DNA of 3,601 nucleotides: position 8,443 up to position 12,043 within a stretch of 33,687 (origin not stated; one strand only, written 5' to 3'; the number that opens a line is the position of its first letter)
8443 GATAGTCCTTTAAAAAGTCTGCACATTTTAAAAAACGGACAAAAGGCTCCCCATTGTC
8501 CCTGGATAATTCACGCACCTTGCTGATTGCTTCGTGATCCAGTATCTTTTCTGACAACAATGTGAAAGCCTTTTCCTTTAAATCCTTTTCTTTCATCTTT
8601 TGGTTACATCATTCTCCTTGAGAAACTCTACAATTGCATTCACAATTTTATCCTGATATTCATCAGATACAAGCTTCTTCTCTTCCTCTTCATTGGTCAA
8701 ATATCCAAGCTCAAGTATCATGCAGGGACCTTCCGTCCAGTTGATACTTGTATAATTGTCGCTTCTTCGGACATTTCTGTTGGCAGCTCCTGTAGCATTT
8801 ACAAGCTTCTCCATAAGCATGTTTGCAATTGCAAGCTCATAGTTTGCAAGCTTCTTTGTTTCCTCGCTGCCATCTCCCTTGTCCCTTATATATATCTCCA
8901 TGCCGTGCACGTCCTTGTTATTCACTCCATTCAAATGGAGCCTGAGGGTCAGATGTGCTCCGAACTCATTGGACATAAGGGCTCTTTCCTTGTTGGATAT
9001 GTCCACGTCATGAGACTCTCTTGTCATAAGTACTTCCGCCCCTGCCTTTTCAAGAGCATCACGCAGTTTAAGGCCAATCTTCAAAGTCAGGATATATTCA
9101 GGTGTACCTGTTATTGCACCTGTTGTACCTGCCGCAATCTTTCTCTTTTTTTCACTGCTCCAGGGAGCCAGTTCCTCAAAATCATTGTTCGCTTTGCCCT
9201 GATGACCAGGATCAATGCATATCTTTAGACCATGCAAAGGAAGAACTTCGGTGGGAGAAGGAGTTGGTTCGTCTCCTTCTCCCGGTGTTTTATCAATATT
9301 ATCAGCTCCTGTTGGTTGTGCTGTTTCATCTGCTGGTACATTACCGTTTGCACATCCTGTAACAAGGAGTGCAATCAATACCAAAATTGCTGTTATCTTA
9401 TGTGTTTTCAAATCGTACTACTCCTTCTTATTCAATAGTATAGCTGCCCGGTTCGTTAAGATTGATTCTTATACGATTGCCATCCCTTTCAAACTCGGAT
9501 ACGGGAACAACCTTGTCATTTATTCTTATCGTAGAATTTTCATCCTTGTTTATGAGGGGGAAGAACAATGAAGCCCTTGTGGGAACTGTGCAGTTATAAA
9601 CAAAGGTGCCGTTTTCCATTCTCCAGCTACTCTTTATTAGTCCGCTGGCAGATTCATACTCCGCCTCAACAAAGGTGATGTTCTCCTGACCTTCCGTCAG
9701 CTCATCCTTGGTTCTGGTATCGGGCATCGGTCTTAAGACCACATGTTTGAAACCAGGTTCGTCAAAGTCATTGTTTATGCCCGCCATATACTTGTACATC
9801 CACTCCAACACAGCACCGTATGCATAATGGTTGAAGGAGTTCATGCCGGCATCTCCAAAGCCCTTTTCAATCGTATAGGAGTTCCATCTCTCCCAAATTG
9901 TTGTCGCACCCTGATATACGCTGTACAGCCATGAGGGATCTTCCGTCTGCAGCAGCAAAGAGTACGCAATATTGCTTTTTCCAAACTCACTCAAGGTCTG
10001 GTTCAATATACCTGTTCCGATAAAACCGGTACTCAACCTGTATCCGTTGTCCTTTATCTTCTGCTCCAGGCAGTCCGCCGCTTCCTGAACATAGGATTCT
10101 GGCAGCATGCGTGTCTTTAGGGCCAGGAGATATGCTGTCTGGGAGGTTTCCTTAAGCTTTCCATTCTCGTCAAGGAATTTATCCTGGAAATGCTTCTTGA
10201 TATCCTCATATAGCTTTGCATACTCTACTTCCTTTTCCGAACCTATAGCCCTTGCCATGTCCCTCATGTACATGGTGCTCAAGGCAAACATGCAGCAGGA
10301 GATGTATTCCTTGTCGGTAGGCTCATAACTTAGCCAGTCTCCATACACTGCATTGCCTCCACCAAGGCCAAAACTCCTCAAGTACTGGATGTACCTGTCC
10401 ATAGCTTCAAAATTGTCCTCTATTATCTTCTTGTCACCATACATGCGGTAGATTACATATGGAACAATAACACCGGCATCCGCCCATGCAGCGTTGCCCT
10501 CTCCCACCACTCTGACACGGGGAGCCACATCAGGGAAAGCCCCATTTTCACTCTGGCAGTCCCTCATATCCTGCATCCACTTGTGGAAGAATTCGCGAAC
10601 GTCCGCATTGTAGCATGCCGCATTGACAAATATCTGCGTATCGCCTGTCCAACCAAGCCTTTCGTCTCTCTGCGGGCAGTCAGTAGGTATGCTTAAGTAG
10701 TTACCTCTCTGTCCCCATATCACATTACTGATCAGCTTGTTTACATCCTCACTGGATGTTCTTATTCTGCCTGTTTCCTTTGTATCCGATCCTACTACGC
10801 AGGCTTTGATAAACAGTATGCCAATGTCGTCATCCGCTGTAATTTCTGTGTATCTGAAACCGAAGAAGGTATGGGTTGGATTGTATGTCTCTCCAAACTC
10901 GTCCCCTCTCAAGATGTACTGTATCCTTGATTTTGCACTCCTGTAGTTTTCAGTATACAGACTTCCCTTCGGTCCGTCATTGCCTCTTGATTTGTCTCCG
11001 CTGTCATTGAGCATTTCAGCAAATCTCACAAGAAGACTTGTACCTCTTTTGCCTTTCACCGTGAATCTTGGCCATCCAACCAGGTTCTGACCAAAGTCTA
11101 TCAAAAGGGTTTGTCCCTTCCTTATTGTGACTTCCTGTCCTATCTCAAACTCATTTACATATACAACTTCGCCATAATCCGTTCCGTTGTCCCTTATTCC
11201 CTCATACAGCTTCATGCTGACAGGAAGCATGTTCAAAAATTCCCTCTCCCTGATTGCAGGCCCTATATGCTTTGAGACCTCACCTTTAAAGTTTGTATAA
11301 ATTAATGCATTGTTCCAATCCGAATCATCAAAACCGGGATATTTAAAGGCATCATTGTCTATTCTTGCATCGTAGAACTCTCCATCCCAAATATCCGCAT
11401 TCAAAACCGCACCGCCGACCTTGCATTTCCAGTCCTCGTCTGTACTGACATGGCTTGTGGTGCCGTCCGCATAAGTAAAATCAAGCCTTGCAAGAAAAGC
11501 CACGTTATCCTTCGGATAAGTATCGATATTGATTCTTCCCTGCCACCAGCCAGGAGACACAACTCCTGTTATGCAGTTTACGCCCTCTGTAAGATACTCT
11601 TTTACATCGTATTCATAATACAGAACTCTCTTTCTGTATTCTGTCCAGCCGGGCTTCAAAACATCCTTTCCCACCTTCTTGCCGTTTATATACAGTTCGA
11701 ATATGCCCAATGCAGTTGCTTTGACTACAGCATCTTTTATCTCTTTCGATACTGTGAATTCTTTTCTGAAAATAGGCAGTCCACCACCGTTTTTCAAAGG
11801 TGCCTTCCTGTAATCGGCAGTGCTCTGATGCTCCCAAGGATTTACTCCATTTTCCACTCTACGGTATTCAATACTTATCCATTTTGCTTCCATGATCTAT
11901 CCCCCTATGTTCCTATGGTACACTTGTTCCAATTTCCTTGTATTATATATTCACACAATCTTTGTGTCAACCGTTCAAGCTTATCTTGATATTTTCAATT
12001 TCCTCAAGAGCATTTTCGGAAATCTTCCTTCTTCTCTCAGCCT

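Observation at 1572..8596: TerB-N/TerB-C giant protein + DUF2791 (BrxD-like) ATPase + Lhr/BrxHI-like DEAH helicase: a Shango-type anti-phage triad of unknown mechanism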

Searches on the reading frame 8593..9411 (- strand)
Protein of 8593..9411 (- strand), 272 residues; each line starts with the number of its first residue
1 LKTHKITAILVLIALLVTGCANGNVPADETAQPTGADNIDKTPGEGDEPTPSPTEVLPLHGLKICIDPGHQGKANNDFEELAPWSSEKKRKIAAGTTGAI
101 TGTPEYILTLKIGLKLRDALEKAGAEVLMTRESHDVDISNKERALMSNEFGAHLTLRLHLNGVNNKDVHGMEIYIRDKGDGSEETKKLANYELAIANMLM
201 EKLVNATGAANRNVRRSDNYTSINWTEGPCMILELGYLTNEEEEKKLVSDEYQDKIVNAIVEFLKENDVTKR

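Call 3: search_protein_families(library=pfam, proteins=[window:8593-9411:-], max_evalue=0.01)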
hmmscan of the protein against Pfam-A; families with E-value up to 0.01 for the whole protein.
window:8593-9411:- (272 aa): 1 family
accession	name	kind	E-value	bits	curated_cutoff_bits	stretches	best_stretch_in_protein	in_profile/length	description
PF01520.23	Amidase_3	-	2.5e-41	142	27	1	64-265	1-173/174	N-acetylmuramoyl-L-alanine amidase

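Call 4: search_protein_families(library=padloc, proteins=[window:8593-9411:-], max_evalue=0.01)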
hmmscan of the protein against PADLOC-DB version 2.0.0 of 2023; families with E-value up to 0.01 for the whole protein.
window:8593-9411:- (272 aa): 0 families

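Call 38: find_homologous_proteins(query=window:8593-9411:-, max_evalue=1e-20)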
Query window:8593-9411:- (272 aa): 928 proteins with E <= 1e-20 among 2142 candidates; the best 120 are listed.
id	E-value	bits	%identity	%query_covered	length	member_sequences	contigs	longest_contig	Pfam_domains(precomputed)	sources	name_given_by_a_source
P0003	2.4e-162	557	92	100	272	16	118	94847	PF01520.24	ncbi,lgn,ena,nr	ncbi:MAG TPA: N-acetylmuramoyl-L-alanine amidase [Clostridia bacterium]|nr:N-acetylmuramoyl-L-alanin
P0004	1.1e-111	391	64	100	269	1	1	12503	PF01520.24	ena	-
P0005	4.8e-89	316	57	97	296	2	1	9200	PF01520.24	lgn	-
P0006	1.3e-69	253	49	83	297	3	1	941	PF01520.24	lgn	-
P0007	4.8e-68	248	50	85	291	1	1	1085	PF01520.24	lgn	-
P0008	6.0e-65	237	48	87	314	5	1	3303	PF01520.24,PF04886.17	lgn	-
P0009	1.1e-64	237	48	86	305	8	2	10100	PF01520.24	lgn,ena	-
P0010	2.2e-64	236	46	100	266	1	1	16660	PF01520.24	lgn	-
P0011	7.4e-64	234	43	97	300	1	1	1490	PF01520.24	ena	-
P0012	2.2e-63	232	47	88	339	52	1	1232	PF01520.24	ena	-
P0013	8.0e-63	230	44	92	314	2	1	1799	PF01520.24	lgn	-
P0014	1.4e-62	230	48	86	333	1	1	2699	PF01520.24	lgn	-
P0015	2.2e-62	229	49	86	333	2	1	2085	PF01520.24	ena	-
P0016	2.2e-62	229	49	86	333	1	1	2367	PF01520.24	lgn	-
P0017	2.8e-62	229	50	75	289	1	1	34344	PF01520.24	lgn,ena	-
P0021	4.9e-62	228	53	78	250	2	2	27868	PF01520.24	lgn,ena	-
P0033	2.7e-61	225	47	92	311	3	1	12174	PF01520.24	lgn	-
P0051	1.2e-58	217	53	76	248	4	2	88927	PF01520.24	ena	-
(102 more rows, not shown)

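Call 39: find_encoding_contigs(protein=P0005, flank=8000, max_places=2)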
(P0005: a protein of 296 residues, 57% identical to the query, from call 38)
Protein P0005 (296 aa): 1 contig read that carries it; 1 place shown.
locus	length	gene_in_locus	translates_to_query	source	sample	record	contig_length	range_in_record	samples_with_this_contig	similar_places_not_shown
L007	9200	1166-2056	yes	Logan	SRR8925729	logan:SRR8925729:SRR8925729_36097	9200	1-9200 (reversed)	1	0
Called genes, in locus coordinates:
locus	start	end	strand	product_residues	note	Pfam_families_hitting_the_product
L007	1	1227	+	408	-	?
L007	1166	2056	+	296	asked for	PF01520:Amidase_3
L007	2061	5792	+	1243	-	PF13208:TerB_N, PF15615:TerB_C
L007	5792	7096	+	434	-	PF10923:BrxC_BrxD, PF13191:AAA_16 (faint)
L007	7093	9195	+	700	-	PF04851:ResIII, PF00270:DEAD, PF00271:Helicase_C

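Call 40: find_encoding_contigs(protein=P0010, flank=8000, max_places=2)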
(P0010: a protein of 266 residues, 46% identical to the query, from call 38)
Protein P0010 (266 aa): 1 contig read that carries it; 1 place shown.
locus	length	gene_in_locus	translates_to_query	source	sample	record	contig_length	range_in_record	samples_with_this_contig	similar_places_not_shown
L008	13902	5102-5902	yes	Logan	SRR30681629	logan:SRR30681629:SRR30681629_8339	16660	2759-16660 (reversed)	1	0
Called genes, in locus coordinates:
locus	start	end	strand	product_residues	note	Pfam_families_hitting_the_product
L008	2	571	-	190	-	?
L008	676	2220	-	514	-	PF00672:HAMP, PF00512:HisKA, PF02518:HATPase_c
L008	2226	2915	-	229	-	PF00072:Response_reg, PF23198:PDE8A_N (weak), PF00486:Trans_reg_C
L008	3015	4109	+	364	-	PF01926:MMR_HSR1, PF02421:FeoB_N, PF06071:YchF-GTPase_C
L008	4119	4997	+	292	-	PF01520:Amidase_3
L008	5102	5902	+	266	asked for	PF01520:Amidase_3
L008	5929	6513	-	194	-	PF01464:SLT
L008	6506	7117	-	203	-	PF01121:CoaE, PF13238:AAA_18 (weak)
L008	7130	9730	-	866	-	PF02739:5_3_exonuc_N, PF01367:5_3_exonuc, PF22619:DNA_polI_exo1, PF00476:DNA_pol_A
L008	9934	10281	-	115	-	PF00275:EPSP_synthase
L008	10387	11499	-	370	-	PF01098:FTSW_RODA_SPOVE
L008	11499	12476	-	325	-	PF00953:Glycos_transf_4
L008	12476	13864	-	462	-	PF01225:Mur_ligase, PF08245:Mur_ligase_M, PF02875:Mur_ligase_C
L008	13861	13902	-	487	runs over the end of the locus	PF01225:Mur_ligase (weak), PF08245:Mur_ligase_M, PF02875:Mur_ligase_C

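Call 41: find_encoding_contigs(protein=P0009, flank=8000, max_places=2)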
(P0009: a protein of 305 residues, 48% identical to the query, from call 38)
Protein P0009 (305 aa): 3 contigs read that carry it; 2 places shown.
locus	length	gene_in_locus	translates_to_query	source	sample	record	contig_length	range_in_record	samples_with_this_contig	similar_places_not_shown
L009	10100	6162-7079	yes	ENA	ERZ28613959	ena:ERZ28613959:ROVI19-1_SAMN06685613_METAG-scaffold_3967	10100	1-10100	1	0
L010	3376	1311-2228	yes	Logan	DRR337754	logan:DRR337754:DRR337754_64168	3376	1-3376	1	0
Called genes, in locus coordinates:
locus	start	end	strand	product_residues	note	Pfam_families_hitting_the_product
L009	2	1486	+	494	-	?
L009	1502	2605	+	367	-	PF02481:DNA_processg_A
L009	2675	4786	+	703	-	PF01751:Toprim, PF01131:Topoisom_bac, PF01396:Zn_ribbon_Top1, PF02150:Zn_ribbon_RPB9 (faint), PF01396:Zn_ribbon_Top1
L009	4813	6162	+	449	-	PF01134:GIDA, PF13450:NAD_binding_8 (faint)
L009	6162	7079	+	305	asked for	PF01520:Amidase_3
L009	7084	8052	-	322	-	PF00535:Glycos_transf_2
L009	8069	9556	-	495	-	PF08903:DUF1846, PF20921:DUF1846_C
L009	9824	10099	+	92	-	?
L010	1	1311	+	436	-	?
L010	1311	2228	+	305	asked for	PF01520:Amidase_3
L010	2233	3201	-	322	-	PF00535:Glycos_transf_2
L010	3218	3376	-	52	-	?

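Call 48: search_protein_families(library=ncbifam, proteins=[window:8593-9411:-], max_evalue=0.001)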
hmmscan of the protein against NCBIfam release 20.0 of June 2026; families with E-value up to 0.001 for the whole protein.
window:8593-9411:- (272 aa): 5 families
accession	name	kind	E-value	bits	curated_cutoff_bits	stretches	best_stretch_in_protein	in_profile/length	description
TIGR02883.1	spore_cwlD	equivalog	4.4e-21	75.8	221.55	1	101-262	20-184/189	N-acetylmuramoyl-L-alanine amidase CwlD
NF038140.1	amidase_Rv3717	exception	4.1e-15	55.8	335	1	54-263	16-230/233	Rv3717 family N-acetylmuramoyl-L-alanine amidase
NF007652.1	PRK10319.1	equivalog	2.6e-08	33.5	400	1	96-193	73-170/291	N-acetylmuramoyl-L-alanine amidase AmiA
NF007751.0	PRK10431.1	equivalog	2.6e-07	29.5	532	1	227-265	375-413/445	N-acetylmuramoyl-L-alanine amidase AmiB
NF038267.1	amidase_AmiC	exception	1.1e-06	27.6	700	0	220-265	358-403/407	N-acetylmuramoyl-L-alanine amidase AmiC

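Call 50: find_encoding_contigs(protein=P0021, flank=9000, max_places=1)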
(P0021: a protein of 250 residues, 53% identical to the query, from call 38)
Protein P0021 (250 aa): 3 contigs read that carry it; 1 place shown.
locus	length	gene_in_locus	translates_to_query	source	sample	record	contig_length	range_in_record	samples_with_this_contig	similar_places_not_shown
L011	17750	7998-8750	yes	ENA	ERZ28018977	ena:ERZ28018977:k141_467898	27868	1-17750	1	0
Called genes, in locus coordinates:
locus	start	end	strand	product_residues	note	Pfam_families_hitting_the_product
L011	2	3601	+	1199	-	?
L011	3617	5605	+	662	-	PF08497:Radical_SAM_N, PF04055:Radical_SAM, PF11842:DUF3362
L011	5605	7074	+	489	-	PF00111:Fer2 (weak), PF17651:Raco_middle, PF14574:RACo_C_ter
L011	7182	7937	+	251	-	PF00440:TetR_N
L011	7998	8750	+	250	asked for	PF01520:Amidase_3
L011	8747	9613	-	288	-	PF00781:DAGK_cat, PF19279:YegS_C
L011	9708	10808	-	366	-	PF25198:Spore_GerAC_N, PF05504:Spore_GerAC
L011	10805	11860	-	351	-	PF03845:Spore_permease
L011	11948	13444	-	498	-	PF03323:GerA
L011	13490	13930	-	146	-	PF01842:ACT (weak)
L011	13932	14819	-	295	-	PF00288:GHMP_kinases_N, PF08544:GHMP_kinases_C (faint)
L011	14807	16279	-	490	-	PF14821:Thr_synth_N, PF00291:PALP, PF24857:THR4_C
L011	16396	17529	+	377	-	PF03447:NAD_binding_3, PF00742:Homoserine_dh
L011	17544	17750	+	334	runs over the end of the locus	PF01118:Semialdhyde_dh, PF02774:Semialdhyde_dhC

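Call 51: find_encoding_contigs(protein=P0051, flank=9000, max_places=1)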
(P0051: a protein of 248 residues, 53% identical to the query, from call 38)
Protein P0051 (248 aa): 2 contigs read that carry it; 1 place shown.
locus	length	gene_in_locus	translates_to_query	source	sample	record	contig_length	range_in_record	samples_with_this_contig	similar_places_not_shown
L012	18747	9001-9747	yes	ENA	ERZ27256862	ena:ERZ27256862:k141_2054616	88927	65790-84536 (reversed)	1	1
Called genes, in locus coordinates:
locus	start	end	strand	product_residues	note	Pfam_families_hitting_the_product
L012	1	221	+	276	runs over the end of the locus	PF09182:PuR_N, PF00156:Pribosyltran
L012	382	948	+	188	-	PF01195:Pept_tRNA_hydro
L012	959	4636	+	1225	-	PF17757:UvrB_inter, PF02559:CarD_TRCF_RID, PF00270:DEAD, PF04851:ResIII, PF00271:Helicase_C, PF22590:Cas3-like_C_2 (faint), PF03461:TRCF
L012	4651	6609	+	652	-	PF08497:Radical_SAM_N, PF04055:Radical_SAM (weak), PF11842:DUF3362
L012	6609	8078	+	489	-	PF00111:Fer2, PF17651:Raco_middle, PF14574:RACo_C_ter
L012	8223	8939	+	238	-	PF00440:TetR_N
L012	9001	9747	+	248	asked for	PF01520:Amidase_3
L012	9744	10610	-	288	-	PF00781:DAGK_cat, PF19279:YegS_C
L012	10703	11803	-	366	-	PF25198:Spore_GerAC_N, PF05504:Spore_GerAC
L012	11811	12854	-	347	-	PF03845:Spore_permease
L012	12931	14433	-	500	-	PF03323:GerA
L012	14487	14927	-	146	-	PF01842:ACT (weak)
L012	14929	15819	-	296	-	PF00288:GHMP_kinases_N, PF08544:GHMP_kinases_C (weak)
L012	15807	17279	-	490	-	PF14821:Thr_synth_N, PF00291:PALP, PF24857:THR4_C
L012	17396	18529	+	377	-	PF03447:NAD_binding_3, PF00742:Homoserine_dh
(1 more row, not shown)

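Call 52: find_encoding_contigs(protein=P0017, flank=9000, max_places=1)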
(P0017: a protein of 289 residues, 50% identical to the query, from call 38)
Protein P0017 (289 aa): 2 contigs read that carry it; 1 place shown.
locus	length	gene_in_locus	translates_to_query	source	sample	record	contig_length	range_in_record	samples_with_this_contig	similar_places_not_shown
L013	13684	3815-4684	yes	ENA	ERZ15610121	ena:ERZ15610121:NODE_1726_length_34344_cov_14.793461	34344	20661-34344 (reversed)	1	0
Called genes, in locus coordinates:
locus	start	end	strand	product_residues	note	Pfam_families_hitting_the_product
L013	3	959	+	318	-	?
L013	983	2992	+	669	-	PF08497:Radical_SAM_N, PF04055:Radical_SAM (weak), PF11842:DUF3362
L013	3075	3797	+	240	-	PF00440:TetR_N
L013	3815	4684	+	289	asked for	PF01520:Amidase_3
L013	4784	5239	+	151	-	PF00829:Ribosomal_L21p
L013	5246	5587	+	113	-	PF04327:Peptidase_Prp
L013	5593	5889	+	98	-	PF01016:Ribosomal_L27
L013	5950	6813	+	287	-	PF07934:OGG_N, PF00730:HhH-GPD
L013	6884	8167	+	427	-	PF07690:MFS_1, PF12832:MFS_1_like (weak), PF07690:MFS_1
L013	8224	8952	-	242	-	PF04002:RadC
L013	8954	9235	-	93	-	-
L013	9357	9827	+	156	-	PF03734:YkuD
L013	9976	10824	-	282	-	PF01261:AP_endonuc_2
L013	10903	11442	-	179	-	PF03861:ANTAR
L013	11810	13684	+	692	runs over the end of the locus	PF12437:GSIII_N, PF00120:Gln-synt_C, PF18318:Gln-synt_C-ter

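Call 100: find_encoding_contigs(protein=P0008, flank=5000, max_places=2)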
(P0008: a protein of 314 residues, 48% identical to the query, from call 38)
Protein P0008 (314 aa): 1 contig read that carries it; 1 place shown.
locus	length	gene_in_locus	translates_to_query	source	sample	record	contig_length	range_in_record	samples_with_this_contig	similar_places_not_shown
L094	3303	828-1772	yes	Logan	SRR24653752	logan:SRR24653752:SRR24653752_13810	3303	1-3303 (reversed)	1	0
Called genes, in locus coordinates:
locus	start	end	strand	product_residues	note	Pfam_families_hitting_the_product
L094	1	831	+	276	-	?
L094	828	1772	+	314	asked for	PF04886:PT (weak), PF01520:Amidase_3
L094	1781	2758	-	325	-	PF00535:Glycos_transf_2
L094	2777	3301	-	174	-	?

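Call 101: find_encoding_contigs(protein=P0033, flank=8000, max_places=1)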
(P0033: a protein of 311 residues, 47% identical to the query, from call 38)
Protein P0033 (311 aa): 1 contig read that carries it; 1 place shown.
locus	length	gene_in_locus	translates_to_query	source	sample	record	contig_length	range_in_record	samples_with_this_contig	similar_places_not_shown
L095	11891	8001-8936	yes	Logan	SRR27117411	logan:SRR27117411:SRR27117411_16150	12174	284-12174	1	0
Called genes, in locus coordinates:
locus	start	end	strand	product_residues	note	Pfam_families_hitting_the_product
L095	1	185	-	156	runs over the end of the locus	?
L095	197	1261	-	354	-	PF01628:HrcA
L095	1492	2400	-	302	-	-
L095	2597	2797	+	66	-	PF00830:Ribosomal_L28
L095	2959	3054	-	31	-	-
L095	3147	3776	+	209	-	-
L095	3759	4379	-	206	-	PF00730:HhH-GPD, PF00633:HHH (weak)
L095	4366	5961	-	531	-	PF00672:HAMP, PF00512:HisKA, PF02518:HATPase_c, PF13589:HATPase_c_3 (faint)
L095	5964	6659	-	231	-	PF23198:PDE8A_N (weak), PF00072:Response_reg, PF00486:Trans_reg_C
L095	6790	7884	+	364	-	PF01926:MMR_HSR1, PF02421:FeoB_N, PF06071:YchF-GTPase_C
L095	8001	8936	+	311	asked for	PF01520:Amidase_3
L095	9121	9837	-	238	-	PF14285:DUF4367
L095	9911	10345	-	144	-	-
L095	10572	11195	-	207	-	PF01121:CoaE, PF13238:AAA_18 (weak)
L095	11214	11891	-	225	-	?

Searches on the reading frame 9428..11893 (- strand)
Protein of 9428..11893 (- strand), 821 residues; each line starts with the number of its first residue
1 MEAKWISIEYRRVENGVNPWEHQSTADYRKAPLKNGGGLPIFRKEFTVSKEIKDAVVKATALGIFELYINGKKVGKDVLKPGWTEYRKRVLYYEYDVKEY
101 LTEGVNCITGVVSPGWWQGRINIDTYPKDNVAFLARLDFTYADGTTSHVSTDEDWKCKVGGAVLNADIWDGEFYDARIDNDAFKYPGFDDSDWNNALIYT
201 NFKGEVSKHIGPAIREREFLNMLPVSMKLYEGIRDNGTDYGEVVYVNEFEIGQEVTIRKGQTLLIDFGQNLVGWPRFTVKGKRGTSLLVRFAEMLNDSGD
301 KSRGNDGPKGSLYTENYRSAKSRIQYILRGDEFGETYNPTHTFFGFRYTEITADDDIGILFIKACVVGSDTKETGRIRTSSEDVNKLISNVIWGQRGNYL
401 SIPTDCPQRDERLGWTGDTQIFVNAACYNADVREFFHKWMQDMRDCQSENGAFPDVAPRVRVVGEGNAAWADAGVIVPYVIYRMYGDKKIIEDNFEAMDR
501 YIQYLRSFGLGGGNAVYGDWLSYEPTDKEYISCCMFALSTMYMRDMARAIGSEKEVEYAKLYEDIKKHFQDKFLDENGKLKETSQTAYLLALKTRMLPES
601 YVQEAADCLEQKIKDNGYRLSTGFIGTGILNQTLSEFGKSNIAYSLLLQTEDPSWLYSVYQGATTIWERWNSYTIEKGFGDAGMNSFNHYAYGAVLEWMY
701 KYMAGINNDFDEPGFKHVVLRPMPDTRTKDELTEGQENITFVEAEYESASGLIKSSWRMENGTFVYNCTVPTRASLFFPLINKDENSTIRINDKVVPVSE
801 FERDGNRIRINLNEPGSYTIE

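Call 3: search_protein_families(library=pfam, proteins=[window:9428-11893:-], max_evalue=0.01)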
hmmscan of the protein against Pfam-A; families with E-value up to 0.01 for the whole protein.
window:9428-11893:- (821 aa): 5 families
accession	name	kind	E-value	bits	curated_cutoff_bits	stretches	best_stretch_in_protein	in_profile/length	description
PF17389.8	Bac_rhamnosid6H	-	3.3e-117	392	24.5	1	372-702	1-338/339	Bacterial alpha-L-rhamnosidase 6 hairpin glycosidase domain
PF08531.16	Bac_rhamnosid_N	-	6.1e-47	160.1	25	1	50-217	1-171/172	Alpha-L-rhamnosidase N-terminal domain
PF05592.18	Bac_rhamnosid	-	6.3e-23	81.1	22.2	1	260-353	5-86/102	Bacterial alpha-L-rhamnosidase concanavalin-like domain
PF17390.7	Bac_rhamnosid_C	-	1.1e-12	48.1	22.1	1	711-776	5-61/78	Bacterial alpha-L-rhamnosidase C-terminal domain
PF02837.24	Glyco_hydro_2_N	-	0.0036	17.7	28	0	25-118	52-138/169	Glycosyl hydrolases family 2, sugar binding domain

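Call 4: search_protein_families(library=padloc, proteins=[window:9428-11893:-], max_evalue=0.01)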
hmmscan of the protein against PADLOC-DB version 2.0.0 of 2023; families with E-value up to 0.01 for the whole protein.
window:9428-11893:- (821 aa): 1 family
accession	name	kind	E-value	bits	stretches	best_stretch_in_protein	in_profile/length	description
PDLC03056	Specificity_I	-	0.0035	13.9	1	557-621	453-516/590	Type I specificity subunit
